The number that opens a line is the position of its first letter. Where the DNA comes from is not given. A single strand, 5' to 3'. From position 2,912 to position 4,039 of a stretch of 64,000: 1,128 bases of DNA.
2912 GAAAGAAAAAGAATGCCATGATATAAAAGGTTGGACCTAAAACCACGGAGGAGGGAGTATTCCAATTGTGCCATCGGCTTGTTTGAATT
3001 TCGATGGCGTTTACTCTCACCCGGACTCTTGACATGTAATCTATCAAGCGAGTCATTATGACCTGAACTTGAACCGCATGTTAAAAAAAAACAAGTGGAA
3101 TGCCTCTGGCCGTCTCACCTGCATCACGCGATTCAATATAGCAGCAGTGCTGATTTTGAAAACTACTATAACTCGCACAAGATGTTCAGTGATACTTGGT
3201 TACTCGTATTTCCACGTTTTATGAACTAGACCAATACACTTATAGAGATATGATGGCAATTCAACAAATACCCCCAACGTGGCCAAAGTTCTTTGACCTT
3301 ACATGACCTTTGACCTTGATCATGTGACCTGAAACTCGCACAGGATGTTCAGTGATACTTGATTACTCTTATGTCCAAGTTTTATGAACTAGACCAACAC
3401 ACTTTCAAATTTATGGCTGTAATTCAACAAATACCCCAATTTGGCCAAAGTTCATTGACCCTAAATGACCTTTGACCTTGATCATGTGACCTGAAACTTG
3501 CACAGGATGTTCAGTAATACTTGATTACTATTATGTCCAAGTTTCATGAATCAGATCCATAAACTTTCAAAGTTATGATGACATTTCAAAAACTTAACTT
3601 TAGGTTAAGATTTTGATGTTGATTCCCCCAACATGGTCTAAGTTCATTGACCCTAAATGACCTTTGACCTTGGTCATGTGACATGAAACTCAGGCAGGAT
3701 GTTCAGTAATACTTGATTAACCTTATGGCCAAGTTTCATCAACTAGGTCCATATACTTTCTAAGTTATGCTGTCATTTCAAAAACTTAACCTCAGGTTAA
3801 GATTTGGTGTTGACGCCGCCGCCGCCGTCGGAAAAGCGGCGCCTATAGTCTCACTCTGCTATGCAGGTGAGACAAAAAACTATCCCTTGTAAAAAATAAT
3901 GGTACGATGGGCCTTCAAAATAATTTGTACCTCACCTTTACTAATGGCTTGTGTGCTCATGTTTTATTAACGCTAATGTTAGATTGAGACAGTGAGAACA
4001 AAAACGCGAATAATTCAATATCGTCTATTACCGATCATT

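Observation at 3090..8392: MITE-like family whose interior is a variable-length satellite (4 copies, 0.8-1.3 kb before nesting)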

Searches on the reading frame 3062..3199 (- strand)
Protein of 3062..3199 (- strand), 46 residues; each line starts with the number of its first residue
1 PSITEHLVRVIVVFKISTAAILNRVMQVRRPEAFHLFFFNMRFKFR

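Call 59: find_homologous_proteins(query=A1, max_evalue=1)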
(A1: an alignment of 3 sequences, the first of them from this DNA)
Query A1 (3 sequences) (46 aa, profile of the alignment): 2 proteins with E <= 1 among 3 candidates.
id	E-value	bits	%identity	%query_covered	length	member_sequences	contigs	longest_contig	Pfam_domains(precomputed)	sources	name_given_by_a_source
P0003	6.1e-14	69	87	65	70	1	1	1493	-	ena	-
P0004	1.3e-12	65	75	61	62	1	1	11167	-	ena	-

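Call 60: find_encoding_contigs(protein=P0003, flank=10000)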
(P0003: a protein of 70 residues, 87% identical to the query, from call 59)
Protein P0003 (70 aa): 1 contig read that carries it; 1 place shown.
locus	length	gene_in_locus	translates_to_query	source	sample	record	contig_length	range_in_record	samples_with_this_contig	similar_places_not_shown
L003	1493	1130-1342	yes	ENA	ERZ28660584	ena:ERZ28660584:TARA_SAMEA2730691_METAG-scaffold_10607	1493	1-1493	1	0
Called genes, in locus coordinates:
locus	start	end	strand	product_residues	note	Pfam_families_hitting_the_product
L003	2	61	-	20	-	?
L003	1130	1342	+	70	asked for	-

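Call 61: find_encoding_contigs(protein=P0004, flank=10000)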
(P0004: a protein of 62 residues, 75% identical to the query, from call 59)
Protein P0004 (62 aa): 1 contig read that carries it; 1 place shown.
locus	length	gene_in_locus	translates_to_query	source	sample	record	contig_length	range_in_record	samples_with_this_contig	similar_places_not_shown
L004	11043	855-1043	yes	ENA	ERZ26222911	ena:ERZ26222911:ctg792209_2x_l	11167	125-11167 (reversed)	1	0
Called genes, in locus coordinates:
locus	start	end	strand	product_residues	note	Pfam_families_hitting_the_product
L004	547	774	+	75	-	-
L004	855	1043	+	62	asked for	-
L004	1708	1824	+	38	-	-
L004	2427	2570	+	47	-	-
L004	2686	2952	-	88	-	-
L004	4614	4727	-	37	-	-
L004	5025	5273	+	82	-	-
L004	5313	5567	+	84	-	-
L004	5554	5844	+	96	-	-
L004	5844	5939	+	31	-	-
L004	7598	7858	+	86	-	-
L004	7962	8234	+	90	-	-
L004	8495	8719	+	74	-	-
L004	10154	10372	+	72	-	-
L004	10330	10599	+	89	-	-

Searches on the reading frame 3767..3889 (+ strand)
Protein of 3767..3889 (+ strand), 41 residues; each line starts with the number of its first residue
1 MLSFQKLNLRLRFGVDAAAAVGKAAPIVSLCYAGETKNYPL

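Call 42: find_homologous_proteins(query=window:3767-3889:+, max_evalue=1)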
Query seq(41 aa) (41 aa): 1 proteins with E <= 1 among 1 candidates.
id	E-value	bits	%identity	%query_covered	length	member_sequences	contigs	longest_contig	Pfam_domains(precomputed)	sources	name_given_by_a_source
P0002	3.1e-13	65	92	90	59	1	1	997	-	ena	-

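Call 43: find_encoding_contigs(protein=P0002, flank=10000)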
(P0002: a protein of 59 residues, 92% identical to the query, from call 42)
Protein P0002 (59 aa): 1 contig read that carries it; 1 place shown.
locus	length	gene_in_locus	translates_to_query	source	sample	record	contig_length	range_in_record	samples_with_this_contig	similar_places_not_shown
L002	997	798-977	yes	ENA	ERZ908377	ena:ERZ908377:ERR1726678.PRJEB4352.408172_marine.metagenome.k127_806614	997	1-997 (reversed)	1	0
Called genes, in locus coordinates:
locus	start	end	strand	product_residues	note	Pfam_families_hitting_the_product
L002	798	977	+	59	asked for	-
